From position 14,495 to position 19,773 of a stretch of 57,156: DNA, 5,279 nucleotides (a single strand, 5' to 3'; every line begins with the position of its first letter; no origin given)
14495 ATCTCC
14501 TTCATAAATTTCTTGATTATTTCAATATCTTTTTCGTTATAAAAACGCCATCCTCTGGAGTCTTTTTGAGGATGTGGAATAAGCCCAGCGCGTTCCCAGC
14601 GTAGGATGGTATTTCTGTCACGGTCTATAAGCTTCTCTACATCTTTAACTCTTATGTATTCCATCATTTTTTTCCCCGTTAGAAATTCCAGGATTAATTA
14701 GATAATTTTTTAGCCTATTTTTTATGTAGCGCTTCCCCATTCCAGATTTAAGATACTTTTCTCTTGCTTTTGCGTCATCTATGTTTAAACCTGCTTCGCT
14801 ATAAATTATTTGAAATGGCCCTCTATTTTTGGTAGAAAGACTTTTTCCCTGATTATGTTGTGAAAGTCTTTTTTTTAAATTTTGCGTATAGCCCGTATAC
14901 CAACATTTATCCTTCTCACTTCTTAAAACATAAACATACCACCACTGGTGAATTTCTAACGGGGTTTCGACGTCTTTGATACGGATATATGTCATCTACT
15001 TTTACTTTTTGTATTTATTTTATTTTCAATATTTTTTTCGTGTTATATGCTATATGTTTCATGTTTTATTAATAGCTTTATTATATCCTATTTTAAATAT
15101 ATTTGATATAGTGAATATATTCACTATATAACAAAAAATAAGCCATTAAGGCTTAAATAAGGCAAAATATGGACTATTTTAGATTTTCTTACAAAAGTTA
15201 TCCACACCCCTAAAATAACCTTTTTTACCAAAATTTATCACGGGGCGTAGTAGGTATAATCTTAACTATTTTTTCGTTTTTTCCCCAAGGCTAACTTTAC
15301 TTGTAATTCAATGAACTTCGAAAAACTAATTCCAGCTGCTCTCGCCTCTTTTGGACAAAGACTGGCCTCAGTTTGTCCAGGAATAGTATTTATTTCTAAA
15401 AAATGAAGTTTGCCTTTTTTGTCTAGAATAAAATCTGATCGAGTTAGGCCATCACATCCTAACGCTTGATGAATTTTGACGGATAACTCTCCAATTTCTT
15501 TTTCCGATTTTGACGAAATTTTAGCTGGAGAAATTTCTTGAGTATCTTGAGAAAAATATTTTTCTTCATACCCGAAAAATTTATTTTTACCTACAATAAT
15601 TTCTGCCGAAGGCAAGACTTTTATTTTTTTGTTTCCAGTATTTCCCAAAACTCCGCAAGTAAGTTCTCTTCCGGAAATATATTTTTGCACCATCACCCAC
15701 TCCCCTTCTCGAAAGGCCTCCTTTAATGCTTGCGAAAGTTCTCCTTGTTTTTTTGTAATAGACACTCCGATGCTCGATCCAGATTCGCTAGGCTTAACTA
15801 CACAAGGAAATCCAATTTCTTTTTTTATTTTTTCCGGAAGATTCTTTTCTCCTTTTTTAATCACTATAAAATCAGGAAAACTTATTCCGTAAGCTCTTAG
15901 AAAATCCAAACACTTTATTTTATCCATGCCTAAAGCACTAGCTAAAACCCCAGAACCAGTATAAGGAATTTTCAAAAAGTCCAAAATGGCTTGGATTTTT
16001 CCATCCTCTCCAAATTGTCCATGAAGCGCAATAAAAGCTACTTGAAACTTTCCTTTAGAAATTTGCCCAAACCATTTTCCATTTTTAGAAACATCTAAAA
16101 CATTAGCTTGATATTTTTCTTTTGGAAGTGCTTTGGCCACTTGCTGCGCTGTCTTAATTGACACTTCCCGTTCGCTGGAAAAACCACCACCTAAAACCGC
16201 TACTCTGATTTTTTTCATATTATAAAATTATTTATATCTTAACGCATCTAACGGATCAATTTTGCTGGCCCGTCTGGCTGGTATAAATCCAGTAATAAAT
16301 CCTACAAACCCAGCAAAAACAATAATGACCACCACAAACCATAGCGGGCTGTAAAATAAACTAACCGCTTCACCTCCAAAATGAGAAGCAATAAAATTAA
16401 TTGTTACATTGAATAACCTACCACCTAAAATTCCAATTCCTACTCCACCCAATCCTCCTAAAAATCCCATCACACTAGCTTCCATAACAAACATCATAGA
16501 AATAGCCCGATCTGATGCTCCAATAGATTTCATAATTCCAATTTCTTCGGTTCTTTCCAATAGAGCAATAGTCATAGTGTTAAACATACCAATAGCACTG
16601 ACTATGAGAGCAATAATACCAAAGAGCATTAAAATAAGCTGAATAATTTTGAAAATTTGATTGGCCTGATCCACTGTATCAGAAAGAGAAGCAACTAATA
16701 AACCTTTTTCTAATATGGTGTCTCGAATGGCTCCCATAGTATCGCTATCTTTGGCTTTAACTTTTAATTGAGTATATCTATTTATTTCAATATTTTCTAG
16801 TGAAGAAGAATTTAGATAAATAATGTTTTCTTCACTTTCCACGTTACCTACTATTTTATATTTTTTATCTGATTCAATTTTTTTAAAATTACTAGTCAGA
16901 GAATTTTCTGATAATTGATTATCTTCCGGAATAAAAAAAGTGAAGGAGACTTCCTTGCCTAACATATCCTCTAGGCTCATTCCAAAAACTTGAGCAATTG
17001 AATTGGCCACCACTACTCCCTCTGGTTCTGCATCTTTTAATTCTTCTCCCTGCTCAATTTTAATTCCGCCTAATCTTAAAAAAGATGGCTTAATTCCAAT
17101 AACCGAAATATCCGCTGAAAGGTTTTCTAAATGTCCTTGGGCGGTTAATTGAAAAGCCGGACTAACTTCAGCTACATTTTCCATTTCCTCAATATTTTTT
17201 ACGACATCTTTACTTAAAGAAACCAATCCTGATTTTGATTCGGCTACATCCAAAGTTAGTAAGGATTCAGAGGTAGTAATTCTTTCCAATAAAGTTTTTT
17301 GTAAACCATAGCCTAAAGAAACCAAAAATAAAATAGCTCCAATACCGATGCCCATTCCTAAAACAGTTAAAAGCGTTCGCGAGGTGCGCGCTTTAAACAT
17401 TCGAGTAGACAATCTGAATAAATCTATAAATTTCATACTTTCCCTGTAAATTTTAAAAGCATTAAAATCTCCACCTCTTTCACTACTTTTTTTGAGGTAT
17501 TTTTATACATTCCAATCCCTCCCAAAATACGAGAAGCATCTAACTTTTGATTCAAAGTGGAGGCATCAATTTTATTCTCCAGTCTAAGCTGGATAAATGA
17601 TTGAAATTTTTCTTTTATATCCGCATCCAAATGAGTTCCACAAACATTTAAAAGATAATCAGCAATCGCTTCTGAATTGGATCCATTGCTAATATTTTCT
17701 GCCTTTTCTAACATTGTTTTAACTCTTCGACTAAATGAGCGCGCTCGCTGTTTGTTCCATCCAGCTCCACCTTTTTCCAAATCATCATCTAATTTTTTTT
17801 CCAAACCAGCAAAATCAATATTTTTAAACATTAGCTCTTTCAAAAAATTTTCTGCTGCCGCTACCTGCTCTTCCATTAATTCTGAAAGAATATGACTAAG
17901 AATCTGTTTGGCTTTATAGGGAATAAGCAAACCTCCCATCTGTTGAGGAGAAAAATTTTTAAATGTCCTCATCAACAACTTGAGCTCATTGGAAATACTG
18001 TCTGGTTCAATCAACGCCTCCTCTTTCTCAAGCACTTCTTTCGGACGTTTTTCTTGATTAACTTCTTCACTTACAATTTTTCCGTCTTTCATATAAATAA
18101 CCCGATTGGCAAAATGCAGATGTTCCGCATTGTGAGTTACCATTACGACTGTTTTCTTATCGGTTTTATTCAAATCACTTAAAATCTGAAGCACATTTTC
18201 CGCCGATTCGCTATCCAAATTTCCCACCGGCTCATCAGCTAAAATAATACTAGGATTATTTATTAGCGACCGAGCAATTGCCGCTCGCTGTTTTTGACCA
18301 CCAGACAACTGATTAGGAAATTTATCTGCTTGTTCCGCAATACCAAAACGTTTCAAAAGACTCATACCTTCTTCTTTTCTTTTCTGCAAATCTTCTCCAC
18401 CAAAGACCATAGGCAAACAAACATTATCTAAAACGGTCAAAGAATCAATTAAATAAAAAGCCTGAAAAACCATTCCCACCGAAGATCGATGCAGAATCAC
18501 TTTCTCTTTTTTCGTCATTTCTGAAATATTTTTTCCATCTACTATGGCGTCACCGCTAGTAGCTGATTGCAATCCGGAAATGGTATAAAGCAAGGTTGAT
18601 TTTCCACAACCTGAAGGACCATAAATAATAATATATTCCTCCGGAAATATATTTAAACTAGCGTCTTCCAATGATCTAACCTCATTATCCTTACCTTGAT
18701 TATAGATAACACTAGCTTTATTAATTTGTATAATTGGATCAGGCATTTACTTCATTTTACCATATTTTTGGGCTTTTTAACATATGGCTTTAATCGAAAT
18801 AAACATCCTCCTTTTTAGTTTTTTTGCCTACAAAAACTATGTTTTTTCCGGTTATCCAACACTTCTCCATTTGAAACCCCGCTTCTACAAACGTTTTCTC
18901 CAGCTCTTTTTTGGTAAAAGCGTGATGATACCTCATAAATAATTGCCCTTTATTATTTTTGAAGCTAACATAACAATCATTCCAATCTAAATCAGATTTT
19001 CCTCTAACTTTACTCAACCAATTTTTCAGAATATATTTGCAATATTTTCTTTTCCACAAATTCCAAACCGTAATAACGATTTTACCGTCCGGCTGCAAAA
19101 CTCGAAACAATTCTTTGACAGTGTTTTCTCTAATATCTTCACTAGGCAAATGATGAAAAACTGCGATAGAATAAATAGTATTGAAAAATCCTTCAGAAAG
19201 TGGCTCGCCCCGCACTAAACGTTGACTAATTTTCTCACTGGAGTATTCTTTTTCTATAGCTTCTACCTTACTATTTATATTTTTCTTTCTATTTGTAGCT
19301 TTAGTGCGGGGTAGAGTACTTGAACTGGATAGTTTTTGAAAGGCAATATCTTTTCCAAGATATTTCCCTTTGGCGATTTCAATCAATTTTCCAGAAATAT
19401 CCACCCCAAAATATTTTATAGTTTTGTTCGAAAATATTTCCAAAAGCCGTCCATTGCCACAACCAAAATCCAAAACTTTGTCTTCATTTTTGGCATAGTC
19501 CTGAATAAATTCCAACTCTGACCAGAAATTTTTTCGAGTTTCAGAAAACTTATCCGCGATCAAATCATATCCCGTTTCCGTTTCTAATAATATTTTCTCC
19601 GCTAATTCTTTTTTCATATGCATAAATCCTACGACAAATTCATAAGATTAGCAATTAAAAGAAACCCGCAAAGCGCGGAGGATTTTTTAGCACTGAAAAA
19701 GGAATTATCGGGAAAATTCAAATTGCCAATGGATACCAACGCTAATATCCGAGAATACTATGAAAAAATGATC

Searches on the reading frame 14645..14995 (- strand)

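Call 38: search_protein_families(library=pfam, proteins=[window:14645-14995:-], max_evalue=0.0001)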
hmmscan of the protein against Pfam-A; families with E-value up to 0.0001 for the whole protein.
window:14645-14995:- (116 aa): 2 families
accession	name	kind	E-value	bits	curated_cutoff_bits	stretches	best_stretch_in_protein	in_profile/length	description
PF01541.30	GIY-YIG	-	6.6e-17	62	22.6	1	19-85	2-71/78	GIY-YIG catalytic domain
PF10544.15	T5orf172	-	1.7e-05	25.7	20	1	20-90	2-72/101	T5orf172 domain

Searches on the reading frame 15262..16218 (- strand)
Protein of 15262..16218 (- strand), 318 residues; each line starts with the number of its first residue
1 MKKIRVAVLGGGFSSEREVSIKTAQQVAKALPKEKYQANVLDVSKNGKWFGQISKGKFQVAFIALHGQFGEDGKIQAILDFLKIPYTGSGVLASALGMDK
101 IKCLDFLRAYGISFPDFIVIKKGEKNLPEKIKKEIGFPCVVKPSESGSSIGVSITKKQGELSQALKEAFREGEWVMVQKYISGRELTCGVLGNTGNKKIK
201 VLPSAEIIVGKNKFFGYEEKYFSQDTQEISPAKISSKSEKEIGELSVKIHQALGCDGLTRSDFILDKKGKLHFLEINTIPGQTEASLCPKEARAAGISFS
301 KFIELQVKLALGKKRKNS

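Call 38: search_protein_families(library=pfam, proteins=[window:15262-16218:-], max_evalue=0.0001)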
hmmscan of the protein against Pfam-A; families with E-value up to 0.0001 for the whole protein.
window:15262-16218:- (318 aa): 7 families
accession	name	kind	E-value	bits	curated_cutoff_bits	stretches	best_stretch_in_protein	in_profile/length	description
PF07478.18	Dala_Dala_lig_C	-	2.1e-54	184.6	24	1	107-304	2-200/204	D-ala D-ala ligase C-terminus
PF01820.27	Dala_Dala_lig_N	-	1.3e-25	90.7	34.6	2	5-52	1-48/121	D-ala D-ala ligase N-terminus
PF02786.22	CPSase_L_D2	-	5.5e-11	42.8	19.8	1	130-279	32-179/211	Carbamoyl-phosphate synthase L chain, ATP binding domain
PF02655.19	ATP-grasp_3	-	5.9e-11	43.1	23.2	1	99-278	3-155/160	ATP-grasp domain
PF08443.16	RimK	-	1.1e-09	38.7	21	1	99-284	3-171/188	RimK-like ATP-grasp domain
PF02222.28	ATP-grasp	-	1e-08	35.5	27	1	106-276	2-159/179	ATP-grasp domain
PF13535.11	ATP-grasp_4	-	4.1e-07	30.2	27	1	135-279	1-151/160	ATP-grasp domain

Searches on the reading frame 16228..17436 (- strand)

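Call 38: search_protein_families(library=pfam, proteins=[window:16228-17436:-], max_evalue=0.0001)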
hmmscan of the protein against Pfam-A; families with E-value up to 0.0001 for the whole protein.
window:16228-17436:- (402 aa): 2 families
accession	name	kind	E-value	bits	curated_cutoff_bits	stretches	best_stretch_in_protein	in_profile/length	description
PF12704.14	MacB_PCD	-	3.4e-20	73.7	27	1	21-241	1-204/207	MacB-like periplasmic core domain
PF02687.27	FtsX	-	6e-20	71.9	25.5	1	270-395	1-120/120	FtsX-like permease C-terminal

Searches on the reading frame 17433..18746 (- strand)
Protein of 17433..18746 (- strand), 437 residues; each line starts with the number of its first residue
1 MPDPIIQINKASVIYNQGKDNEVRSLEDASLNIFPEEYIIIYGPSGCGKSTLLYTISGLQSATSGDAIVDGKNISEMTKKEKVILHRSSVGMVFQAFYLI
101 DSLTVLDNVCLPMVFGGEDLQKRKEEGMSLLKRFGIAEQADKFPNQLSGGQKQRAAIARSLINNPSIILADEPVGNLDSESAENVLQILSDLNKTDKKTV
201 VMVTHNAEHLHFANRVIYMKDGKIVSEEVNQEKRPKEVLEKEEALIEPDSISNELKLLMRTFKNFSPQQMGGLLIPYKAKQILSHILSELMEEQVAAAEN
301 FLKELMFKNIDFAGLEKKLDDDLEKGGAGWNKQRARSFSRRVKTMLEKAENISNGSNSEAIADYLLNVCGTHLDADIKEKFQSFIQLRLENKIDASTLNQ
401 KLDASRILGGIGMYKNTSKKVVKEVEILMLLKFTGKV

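Call 92: search_protein_families(library=pfam, proteins=[window:17433-18746:-], max_evalue=0.0001)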
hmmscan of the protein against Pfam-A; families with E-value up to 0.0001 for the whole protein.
window:17433-18746:- (437 aa): 4 families
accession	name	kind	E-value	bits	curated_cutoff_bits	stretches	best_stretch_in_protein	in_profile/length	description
PF00005.33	ABC_tran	-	1.7e-31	110.1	25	1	26-174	1-136/137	ABC transporter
PF02463.25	SMC_N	-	7.7e-08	32.5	40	1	23-220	10-212/220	RecF/RecN/SMC N terminal domain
PF13304.12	AAA_21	-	1.6e-06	28.9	27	0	40-94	3-55/304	AAA domain, putative AbiEii toxin, Type IV TA system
PF13166.12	AAA_13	-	7.8e-05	22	36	0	161-215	523-579/713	AAA domain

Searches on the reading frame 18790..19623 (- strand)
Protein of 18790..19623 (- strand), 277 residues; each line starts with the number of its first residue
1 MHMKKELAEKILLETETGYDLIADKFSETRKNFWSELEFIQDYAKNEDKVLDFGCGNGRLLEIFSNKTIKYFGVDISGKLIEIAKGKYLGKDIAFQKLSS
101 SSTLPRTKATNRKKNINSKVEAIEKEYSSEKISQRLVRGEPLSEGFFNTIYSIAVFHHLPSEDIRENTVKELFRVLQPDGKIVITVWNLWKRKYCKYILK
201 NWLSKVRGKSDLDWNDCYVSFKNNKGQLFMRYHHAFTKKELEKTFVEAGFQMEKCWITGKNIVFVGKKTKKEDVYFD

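Call 38: search_protein_families(library=pfam, proteins=[window:18790-19623:-], max_evalue=0.0001)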
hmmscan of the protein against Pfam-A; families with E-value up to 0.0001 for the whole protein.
window:18790-19623:- (277 aa): 6 families
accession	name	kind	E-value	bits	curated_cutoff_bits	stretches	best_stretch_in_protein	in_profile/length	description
PF13489.12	Methyltransf_23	-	2.1e-18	67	27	1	36-253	12-162/164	Methyltransferase domain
PF08241.18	Methyltransf_11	-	7.9e-14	52.5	21.2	2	140-184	54-95/95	Methyltransferase domain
PF13649.12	Methyltransf_25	-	1.4e-13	51.7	27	1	50-98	1-53/97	Methyltransferase domain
PF08242.18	Methyltransf_12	-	4e-11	43.9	30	1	51-92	1-44/98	Methyltransferase domain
PF13847.12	Methyltransf_31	-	7.5e-10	39.1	27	1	45-202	2-125/145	Methyltransferase domain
PF07021.18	MetW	-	2.4e-05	24.5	21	1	36-82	3-50/193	Methionine biosynthesis protein MetW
